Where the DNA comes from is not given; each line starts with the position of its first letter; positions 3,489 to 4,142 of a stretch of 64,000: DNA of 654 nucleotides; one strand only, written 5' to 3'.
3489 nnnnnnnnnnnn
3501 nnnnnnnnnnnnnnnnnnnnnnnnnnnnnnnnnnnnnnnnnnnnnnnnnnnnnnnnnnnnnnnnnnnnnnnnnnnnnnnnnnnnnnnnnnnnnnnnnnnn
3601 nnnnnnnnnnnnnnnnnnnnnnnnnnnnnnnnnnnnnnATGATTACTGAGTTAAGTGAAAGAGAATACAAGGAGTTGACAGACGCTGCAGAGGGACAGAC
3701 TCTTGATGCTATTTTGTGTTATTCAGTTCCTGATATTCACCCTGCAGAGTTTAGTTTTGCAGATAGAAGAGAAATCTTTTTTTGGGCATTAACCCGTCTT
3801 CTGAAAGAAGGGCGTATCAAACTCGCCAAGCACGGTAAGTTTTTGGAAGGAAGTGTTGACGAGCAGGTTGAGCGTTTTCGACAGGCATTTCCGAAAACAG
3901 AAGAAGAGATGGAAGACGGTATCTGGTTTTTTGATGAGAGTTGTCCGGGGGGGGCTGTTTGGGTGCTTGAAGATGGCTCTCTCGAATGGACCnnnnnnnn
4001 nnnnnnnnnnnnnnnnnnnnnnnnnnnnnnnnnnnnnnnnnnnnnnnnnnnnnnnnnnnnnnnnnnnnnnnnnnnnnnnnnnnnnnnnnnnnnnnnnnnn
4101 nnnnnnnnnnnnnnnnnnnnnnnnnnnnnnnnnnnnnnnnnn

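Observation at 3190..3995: Unassigned toxin domain with an intact cognate immunity gene; G7 homopolymer at the frame break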

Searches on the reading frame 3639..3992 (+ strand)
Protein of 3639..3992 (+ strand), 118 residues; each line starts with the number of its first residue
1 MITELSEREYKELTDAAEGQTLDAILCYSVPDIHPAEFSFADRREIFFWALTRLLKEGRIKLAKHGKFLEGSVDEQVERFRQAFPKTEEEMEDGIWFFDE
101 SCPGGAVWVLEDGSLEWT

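Call 9: profile_search(protein=window:3639-3992:+)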
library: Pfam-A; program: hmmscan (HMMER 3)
A. the first sequence (118 residues): domains with independent E <= 10: 2; with E <= 0.001: 1
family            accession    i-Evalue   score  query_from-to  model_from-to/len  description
DUF596            PF04591.17    2.8e-17    63.1      55-118         1-69/69  Protein of unknown function, DUF596
MRPL52            PF18699.6        0.15    12.7      38-91         26-79/92  Mitoribosomal protein mL52

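Call 13: search_solved_structures(query=window:3639-3992:+, max_evalue=10, show_alignments=3)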
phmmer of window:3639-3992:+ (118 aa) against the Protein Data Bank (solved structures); distinct sequences matched with E-value up to 10: 11.
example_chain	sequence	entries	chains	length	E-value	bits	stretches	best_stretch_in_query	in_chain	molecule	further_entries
2o5h_A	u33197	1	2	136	0.0006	23.3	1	37-117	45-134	Hypothetical protein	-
6yvd_D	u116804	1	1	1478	0.024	18.1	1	41-105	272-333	Structural maintenance of chromosomes protein 4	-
7qen_B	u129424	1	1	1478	0.024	18.1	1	41-105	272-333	Structural maintenance of chromosomes protein 4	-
6yvu_B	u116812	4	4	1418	0.036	17.5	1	41-105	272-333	Structural maintenance of chromosomes protein 4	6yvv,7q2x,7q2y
1uyv_A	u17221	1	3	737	0.77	13.3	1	36-93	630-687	ACETYL-COA CARBOXYLASE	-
1uyr_A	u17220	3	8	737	0.78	13.3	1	36-93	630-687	ACETYL-COA CARBOXYLASE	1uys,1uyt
3tv5_A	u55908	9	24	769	0.8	13.2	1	36-93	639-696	Acetyl-CoA carboxylase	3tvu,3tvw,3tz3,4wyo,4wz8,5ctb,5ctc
1w2x_A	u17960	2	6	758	0.81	13.2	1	36-93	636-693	ACETYL-COA CARBOXYLASE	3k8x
3pgq_A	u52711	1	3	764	0.82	13.2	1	36-93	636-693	Acetyl-CoA carboxylase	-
3h0j_A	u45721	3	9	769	0.82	13.2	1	36-93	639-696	Acetyl-CoA carboxylase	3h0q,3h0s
1od2_A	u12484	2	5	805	0.89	13.1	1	36-93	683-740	ACETYL-COENZYME A CARBOXYLASE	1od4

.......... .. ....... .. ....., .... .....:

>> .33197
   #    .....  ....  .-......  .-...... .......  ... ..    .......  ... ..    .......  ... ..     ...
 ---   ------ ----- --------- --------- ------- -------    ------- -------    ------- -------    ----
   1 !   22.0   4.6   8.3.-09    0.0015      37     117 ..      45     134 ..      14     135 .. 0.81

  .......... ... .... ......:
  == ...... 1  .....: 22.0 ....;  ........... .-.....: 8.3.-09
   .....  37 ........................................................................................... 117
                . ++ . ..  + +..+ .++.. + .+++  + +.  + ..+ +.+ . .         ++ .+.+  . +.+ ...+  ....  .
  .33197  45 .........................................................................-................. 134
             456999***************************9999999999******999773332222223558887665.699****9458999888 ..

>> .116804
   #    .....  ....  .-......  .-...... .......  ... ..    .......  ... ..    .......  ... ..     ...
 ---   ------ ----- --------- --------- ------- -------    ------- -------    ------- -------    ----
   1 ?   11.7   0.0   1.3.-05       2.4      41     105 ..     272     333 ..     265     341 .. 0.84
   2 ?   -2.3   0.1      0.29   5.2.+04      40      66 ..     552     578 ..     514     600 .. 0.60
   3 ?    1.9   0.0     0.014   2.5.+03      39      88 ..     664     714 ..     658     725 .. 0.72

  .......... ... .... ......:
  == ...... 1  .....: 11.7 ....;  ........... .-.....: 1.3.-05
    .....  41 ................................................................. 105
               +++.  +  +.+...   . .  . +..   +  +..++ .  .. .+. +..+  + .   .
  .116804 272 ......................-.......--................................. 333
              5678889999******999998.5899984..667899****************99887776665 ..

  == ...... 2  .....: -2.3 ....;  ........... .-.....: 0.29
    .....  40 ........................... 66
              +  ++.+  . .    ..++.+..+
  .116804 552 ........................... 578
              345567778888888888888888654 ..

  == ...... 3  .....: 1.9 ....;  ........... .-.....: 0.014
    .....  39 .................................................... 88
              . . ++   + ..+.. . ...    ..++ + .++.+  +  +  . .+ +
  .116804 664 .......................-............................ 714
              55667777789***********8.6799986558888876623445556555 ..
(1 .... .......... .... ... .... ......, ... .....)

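Call 14: search_protein_families(proteins=[window:3639-3992:+], library=ncbifam, max_evalue=1)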
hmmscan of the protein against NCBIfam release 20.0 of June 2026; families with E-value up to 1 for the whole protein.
window:3639-3992:+ (118 aa): 1 family
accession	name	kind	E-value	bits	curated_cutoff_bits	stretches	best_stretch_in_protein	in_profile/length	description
NF033545.0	transpos_IS630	equivalog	0.0076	15.7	100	1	50-103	100-154/299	IS630 family transposase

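Call 54: search_protein_families(proteins=[window:3639-3992:+], library=padloc, max_evalue=1)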
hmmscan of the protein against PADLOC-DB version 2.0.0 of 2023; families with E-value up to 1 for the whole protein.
window:3639-3992:+ (118 aa): 1 family
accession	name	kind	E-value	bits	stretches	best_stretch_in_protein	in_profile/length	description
PDLC04134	mad2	-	0.0075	13.1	1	18-112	354-445/492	mads_2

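Call 65: find_homologous_proteins(query=window:3639-3992:+, max_evalue=0.001)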
Query window:3639-3992:+ (118 aa): 65 proteins with E <= 0.001 among 71 candidates.
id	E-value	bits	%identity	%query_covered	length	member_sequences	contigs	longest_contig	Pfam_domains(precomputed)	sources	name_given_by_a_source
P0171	1.3e-71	256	97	100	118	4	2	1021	PF04591.19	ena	-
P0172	4.9e-71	254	97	100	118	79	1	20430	PF04591.19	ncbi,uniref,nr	ncbi:DUF596 domain-containing protein [Escherichia coli]|uniref:DUF596 domain-containing protein n=1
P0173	5.9e-62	225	85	100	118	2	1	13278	PF04591.19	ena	-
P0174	1.9e-61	224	86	100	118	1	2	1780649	PF04591.19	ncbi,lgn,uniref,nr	ncbi:hypothetical protein EDF81_1392 [Enterobacter sp. BIGb0383]|uniref:DUF596 domain-containing pro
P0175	8.1e-60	218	91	100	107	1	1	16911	PF04591.19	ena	-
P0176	1.4e-59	218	81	100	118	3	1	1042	PF04591.19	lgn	-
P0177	1.9e-59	217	82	100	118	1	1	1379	PF04591.19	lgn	-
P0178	2.4e-58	214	81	100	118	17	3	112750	PF04591.19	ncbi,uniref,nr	ncbi:hypothetical protein TUM17576_13000 [Enterobacter hormaechei]|uniref:DUF596 domain-containing p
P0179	5.2e-58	212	80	100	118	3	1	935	PF04591.19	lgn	-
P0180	3.4e-57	210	90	91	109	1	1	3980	PF04591.19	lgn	-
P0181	6.2e-57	209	77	100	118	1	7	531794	PF04591.19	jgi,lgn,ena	-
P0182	1.2e-56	208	78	100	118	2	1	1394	PF04591.19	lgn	-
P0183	8.4e-56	205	75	100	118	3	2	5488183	PF04591.19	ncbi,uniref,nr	ncbi:hypothetical protein Z042_13955 [Chania multitudinisentens RB-25]|uniref:DUF596 domain-containi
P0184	1.1e-55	205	76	100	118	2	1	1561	PF04591.19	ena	-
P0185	2.6e-55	204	76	100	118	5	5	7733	PF04591.19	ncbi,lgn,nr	ncbi:DUF596 domain-containing protein [Salmonella enterica subsp. enterica serovar Senftenberg]|nr:D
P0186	3.1e-55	203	75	100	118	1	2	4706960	PF04591.19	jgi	jgi:hypothetical protein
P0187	2.4e-52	194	70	100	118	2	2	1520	PF04591.19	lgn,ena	-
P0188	8.4e-52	192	72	100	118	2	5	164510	PF04591.19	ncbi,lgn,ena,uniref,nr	ncbi:DUF596 domain-containing protein [Klebsiella michiganensis]|uniref:DUF596 domain-containing pro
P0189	1.0e-51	192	77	97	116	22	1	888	PF04591.19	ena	-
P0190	1.1e-51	192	77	97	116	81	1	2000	PF04591.19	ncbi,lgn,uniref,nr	ncbi:DUF596 domain-containing protein [Salmonella enterica]|uniref:DUF596 domain-containing protein 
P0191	1.2e-51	192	72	100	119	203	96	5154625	PF04591.19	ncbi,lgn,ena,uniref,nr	ncbi:TPA: DUF596 domain-containing protein [Escherichia coli]|uniref:DUF596 domain-containing protei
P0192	5.3e-51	190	68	100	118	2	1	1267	PF04591.19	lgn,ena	-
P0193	5.6e-50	187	75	97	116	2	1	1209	PF04591.19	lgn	-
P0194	1.3e-49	185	67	100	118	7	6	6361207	PF04591.19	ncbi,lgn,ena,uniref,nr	ncbi:MAG: DUF596 domain-containing protein [Klebsiella huaxiensis]|uniref:DUF596 domain-containing p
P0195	1.7e-49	185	71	100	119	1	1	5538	PF04591.19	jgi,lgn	jgi:hypothetical protein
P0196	4.5e-49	184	71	100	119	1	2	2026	PF04591.19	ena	-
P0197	4.5e-49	184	70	100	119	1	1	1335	PF04591.19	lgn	-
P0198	2.4e-48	181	71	97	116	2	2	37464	PF04591.19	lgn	-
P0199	3.5e-48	181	70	100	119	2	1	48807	PF04591.19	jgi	-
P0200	1.3e-47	179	70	97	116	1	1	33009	PF04591.19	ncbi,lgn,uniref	ncbi:DUF596 domain-containing protein [Photorhabdus sp. P32]|uniref:DUF596 domain-containing protein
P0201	1.6e-47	179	67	100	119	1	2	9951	PF04591.19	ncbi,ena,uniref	ncbi:DUF596 domain-containing protein [Klebsiella michiganensis]|uniref:DUF596 domain-containing pro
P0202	4.5e-47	177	66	100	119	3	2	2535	PF04591.19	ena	-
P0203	1.4e-46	176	70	97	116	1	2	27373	PF04591.19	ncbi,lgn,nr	ncbi:DUF596 domain-containing protein [Salmonella enterica subsp. enterica serovar Newport]|nr:DUF59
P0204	1.4e-46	176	74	82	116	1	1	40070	PF04591.19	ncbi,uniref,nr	ncbi:DUF596 domain-containing protein [Photorhabdus sp. CRCIA-P01]|uniref:DUF596 domain-containing p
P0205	7.1e-46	173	69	97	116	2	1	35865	PF04591.19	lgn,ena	-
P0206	8.9e-46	173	70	91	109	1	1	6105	PF04591.19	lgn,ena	-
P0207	1.2e-45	173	69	97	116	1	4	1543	PF04591.19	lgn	-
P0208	2.5e-45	172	73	100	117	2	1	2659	PF04591.19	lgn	-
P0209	1.2e-44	169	68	97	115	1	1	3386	PF04591.19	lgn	-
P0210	1.6e-44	169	66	100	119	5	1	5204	PF04591.19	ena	-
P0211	3.8e-44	168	69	97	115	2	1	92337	PF04591.19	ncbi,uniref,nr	ncbi:DUF596 domain-containing protein [Xenorhabdus sp. XENO-10]|uniref:DUF596 domain-containing prot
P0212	4.8e-44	167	73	87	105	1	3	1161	PF04591.19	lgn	-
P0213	5.9e-44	167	65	100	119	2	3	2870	PF04591.19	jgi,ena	-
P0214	6.9e-44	167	67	99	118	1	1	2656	PF04591.19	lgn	-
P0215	1.3e-43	166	66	100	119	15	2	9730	PF04591.19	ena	-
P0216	9.2e-43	163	72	97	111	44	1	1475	PF04591.19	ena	-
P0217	1.4e-41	159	65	97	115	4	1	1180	PF04591.19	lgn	-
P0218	1.4e-41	159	96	67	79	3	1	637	PF04591.19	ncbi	ncbi:DUF596 domain-containing protein, partial [Escherichia coli]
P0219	2.4e-39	152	60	97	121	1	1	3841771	PF04591.19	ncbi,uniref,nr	ncbi:DUF596 domain-containing protein [Limnobaculum parvum]|uniref:DUF596 domain-containing protein 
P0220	2.6e-39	152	70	86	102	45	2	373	PF04591.19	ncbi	ncbi:DUF596 domain-containing protein, partial [Escherichia coli]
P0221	5.7e-39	151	64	97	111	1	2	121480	PF04591.19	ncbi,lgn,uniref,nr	ncbi:DUF596 domain-containing protein [Enterobacillus tribolii]|uniref:DUF596 domain-containing prot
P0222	6.2e-39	151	99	60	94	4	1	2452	PF04591.19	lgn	-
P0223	5.5e-38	148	57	97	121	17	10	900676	PF04591.19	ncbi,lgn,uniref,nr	ncbi:TPA: DUF596 domain-containing protein [Proteus mirabilis]|uniref:DUF596 domain-containing prote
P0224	1.4e-37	146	65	97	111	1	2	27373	PF04591.19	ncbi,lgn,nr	ncbi:DUF596 domain-containing protein [Salmonella enterica]|nr:DUF596 domain-containing protein [Sal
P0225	3.1e-37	145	55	97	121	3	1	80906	PF04591.19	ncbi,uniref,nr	ncbi:DUF596 domain-containing protein [Xenorhabdus japonica]|uniref:DUF596 domain-containing protein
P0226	2.8e-36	142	57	97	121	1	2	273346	PF04591.19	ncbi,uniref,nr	ncbi:DUF596 domain-containing protein [Budviciaceae bacterium BWR-B9]|uniref:DUF596 domain-containin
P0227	7.1e-36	141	97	56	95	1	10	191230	PF04591.19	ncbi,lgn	ncbi:TPA: DUF596 domain-containing protein [Escherichia coli]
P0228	1.8e-35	140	62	97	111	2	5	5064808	PF04591.19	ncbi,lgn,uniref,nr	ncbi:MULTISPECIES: DUF596 domain-containing protein [Photorhabdus]|uniref:DUF596 domain-containing p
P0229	3.7e-35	139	94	55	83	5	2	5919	PF04591.19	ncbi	-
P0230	4.0e-35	139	61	97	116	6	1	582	PF04591.19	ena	-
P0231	4.7e-35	138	60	100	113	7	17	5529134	PF04591.19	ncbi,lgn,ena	-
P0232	2.1e-30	123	55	96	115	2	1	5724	PF04591.19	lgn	-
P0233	1.7e-29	120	71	62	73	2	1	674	PF04591.19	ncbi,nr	ncbi:DUF596 domain-containing protein [Salmonella enterica]|nr:DUF596 domain-containing protein [Sal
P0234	2.0e-21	94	62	72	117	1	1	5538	PF04591.19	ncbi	-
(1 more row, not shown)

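Call 75: search_protein_families(proteins=[window:3639-3992:+], library=phrogs, max_evalue=1)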
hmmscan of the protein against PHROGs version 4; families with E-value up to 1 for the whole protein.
window:3639-3992:+ (118 aa): 0 families
